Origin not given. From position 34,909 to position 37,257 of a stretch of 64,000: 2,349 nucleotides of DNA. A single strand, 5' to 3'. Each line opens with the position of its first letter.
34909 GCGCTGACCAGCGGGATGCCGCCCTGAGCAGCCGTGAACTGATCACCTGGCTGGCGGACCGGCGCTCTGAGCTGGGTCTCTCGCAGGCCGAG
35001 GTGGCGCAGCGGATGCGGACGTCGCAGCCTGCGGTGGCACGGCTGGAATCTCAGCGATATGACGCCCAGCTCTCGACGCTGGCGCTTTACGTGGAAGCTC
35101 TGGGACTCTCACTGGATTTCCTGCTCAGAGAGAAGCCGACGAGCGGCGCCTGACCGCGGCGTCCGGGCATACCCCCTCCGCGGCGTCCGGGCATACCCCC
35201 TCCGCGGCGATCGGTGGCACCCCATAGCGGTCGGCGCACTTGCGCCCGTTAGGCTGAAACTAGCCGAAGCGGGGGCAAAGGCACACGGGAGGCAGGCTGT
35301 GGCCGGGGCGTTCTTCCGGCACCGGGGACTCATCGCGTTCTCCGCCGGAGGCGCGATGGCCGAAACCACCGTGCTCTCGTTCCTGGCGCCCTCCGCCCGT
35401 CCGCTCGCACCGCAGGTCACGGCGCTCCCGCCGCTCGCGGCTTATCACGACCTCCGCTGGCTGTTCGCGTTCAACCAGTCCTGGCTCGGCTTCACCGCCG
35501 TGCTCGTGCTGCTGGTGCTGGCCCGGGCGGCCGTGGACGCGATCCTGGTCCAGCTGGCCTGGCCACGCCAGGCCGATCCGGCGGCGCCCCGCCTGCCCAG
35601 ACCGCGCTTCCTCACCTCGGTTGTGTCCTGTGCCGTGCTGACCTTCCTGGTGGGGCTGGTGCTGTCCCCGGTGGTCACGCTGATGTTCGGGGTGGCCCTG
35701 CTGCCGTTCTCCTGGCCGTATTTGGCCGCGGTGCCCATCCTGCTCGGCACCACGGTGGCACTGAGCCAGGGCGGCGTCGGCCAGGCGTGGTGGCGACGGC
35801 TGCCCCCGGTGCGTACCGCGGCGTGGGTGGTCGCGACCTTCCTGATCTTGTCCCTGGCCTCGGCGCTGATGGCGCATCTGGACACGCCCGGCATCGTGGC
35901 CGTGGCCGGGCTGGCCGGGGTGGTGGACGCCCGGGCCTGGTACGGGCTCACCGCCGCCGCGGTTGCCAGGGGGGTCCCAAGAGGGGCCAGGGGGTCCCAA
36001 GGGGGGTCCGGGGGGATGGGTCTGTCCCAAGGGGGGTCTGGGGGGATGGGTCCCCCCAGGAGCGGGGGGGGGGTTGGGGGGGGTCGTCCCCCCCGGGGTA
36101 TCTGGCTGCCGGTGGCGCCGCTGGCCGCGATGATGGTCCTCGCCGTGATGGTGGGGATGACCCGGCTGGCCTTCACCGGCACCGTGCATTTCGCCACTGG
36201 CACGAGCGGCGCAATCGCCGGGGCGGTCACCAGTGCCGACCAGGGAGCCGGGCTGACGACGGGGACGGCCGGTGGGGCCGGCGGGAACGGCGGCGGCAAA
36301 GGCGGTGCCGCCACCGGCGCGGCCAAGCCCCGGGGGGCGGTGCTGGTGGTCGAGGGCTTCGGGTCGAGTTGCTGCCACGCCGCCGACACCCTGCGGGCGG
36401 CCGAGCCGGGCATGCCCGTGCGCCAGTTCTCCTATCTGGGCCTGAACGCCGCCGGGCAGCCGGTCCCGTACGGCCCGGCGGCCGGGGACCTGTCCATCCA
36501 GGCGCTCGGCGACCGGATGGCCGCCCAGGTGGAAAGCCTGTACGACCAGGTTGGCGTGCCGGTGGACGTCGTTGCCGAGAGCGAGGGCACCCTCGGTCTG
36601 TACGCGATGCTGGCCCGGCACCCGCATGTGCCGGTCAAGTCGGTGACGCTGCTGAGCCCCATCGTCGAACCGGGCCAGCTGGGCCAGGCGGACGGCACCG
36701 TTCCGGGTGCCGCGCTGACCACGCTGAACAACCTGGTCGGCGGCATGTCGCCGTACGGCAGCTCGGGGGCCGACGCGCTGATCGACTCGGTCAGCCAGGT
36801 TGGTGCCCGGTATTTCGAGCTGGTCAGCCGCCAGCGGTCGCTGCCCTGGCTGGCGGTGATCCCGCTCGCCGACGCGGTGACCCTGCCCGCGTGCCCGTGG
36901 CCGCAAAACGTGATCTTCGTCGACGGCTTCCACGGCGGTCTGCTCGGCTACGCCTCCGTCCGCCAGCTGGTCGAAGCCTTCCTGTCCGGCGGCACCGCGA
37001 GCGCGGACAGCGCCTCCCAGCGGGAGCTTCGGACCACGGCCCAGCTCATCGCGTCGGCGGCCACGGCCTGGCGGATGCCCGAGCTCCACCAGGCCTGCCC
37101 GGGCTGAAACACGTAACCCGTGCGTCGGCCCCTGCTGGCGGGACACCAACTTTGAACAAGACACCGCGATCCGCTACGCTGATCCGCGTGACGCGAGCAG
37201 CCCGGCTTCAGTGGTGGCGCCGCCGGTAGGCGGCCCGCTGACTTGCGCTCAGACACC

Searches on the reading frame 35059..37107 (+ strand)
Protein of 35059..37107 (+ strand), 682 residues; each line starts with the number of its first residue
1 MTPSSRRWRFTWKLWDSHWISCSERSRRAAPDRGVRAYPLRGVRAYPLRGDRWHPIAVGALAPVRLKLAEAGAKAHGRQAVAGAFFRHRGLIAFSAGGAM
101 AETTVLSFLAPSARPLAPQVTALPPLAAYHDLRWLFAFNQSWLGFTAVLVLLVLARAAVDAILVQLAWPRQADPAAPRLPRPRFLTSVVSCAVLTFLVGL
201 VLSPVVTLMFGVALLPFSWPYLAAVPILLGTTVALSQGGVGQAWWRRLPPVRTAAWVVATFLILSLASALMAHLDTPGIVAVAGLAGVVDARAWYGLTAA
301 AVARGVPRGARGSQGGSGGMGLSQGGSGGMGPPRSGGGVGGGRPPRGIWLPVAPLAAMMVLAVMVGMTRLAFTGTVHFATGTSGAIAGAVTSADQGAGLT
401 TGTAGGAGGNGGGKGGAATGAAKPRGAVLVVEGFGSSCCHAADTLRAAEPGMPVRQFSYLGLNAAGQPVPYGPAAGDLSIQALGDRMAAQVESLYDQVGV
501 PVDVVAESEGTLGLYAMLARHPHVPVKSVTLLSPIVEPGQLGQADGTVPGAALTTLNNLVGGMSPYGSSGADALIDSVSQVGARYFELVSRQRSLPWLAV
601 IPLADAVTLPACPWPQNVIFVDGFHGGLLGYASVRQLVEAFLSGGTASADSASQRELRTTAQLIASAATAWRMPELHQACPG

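Call 9: search_protein_families(library=pfam, proteins=[window:35059-37107:+])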
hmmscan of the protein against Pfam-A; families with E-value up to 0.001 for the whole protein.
window:35059-37107:+ (682 aa): 0 families

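Call 23: find_homologous_proteins(query=window:35059-37107:+)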
Query window:35059-37107:+ (682 aa): 1868 proteins with E <= 0.001 among 8000 candidates; the best 120 are listed.
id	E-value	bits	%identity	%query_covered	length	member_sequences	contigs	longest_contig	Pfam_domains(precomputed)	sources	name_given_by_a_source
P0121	0.0e+0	1295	100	88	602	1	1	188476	-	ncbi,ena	-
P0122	0.0e+0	1137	90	88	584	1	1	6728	-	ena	-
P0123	0.0e+0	1130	90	88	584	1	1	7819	-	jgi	jgi:hypothetical protein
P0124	0.0e+0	1127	89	88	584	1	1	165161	-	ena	-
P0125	0.0e+0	1101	87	88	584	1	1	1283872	-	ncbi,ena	-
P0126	0.0e+0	1095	87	88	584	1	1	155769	-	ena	-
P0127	0.0e+0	1089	87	88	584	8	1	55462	-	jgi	-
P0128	0.0e+0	1087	86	88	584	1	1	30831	-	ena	-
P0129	0.0e+0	1082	86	88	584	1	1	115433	-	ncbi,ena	-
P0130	0.0e+0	1081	87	88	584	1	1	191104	-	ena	-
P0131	0.0e+0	1079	86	88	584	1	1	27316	-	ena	-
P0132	0.0e+0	1073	86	88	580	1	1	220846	-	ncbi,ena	-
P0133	0.0e+0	1049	83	88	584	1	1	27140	-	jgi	jgi:hypothetical protein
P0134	0.0e+0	1047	82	88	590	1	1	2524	-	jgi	jgi:hypothetical protein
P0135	0.0e+0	1036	83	88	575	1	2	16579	-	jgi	jgi:hypothetical protein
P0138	0.0e+0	1025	81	88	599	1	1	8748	-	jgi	-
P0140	1.6e-295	1000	80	88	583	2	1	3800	-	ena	-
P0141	2.0e-295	1000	79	88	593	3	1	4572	-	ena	-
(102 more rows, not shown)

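Call 33: find_encoding_contigs(protein=P0125, flank=3000, max_places=1)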
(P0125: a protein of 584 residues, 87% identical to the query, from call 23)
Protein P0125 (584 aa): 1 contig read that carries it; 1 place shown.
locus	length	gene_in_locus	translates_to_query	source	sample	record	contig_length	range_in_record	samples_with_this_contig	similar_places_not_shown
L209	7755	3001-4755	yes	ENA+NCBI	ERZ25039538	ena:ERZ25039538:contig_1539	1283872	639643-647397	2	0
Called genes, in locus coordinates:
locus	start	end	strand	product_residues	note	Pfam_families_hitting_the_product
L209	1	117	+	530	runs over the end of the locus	PF07690:MFS_1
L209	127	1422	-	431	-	PF06293:Kdo (weak), PF13224:DUF4032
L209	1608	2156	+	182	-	PF13478:XdhC_C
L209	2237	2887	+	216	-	PF01726:LexA_DNA_bind, PF12802:MarR_2 (faint), PF13560:HTH_31 (weak), PF01381:HTH_3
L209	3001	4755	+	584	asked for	-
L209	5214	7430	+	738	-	-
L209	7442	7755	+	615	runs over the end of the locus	PF14528:LAGLIDADG_3 (faint), PF02511:Thy1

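Call 34: find_encoding_contigs(protein=P0124, flank=3000, max_places=1)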
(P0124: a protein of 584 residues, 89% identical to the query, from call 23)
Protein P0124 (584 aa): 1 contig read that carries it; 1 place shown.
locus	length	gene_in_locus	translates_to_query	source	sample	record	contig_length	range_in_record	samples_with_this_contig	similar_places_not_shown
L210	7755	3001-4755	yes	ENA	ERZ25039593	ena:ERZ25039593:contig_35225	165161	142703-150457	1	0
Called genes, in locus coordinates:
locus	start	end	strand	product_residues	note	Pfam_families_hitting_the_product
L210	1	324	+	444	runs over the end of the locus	PF07690:MFS_1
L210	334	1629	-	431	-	PF06293:Kdo (weak), PF13224:DUF4032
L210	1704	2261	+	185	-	PF13478:XdhC_C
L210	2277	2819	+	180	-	PF04140:ICMT, PF04191:PEMT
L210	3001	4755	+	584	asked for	-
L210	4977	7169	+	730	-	PF04715: (faint), PF00425:Chorismate_bind, PF00117:GATase, PF07722:Peptidase_C26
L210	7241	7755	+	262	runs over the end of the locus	PF02511:Thy1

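Call 35: find_encoding_contigs(protein=P0138, flank=3000, max_places=1)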
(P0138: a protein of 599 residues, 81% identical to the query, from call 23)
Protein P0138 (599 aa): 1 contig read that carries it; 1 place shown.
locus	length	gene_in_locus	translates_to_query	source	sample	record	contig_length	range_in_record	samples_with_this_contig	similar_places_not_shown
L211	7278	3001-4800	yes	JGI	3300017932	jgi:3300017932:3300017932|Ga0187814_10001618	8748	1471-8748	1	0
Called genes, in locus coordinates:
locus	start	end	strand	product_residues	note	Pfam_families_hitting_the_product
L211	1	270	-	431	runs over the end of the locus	PF06293:Kdo (weak), PF13224:DUF4032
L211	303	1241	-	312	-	PF00291:PALP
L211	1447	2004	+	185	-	PF13478:XdhC_C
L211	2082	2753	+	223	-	PF01726:LexA_DNA_bind, PF13560:HTH_31 (weak), PF01381:HTH_3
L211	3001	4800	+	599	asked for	-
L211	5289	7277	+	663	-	?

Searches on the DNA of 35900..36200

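Call 69: search_rna_families(source=window, start=35900, end=36200, threshold=evalue, max_evalue=5)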
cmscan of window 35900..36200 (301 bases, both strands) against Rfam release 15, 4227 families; matches with E-value up to 5: 6.
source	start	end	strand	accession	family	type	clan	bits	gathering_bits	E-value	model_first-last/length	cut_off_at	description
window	36041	36095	-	RF01068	Guanidine-II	Cis-reg; riboswitch;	-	20.3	32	0.045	1-48/48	no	Guanidine-II riboswitch aptamer (mini-ykkC)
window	35989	36068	+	RF02151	MIMT1_1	Gene; lncRNA;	-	19.8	45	0.12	1-88/88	no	MER1 repeat containing imprinted transcript 1 conserved region 1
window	36033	36057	-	RF01785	blv_FSE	Cis-reg; frameshift_element;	-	19.3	34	0.21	1-27/27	no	ribosomal frameshift site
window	36070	36093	-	RF01785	blv_FSE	Cis-reg; frameshift_element;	-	17.1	34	0.76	1-27/27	no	ribosomal frameshift site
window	36032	36062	-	RF01798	g2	Gene;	-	17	70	1.9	1-67/67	no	G2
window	36061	36103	-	RF02673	scr4677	Gene; sRNA;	-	9.7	41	1.6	30-72/246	no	Streptomyces sRNA 4677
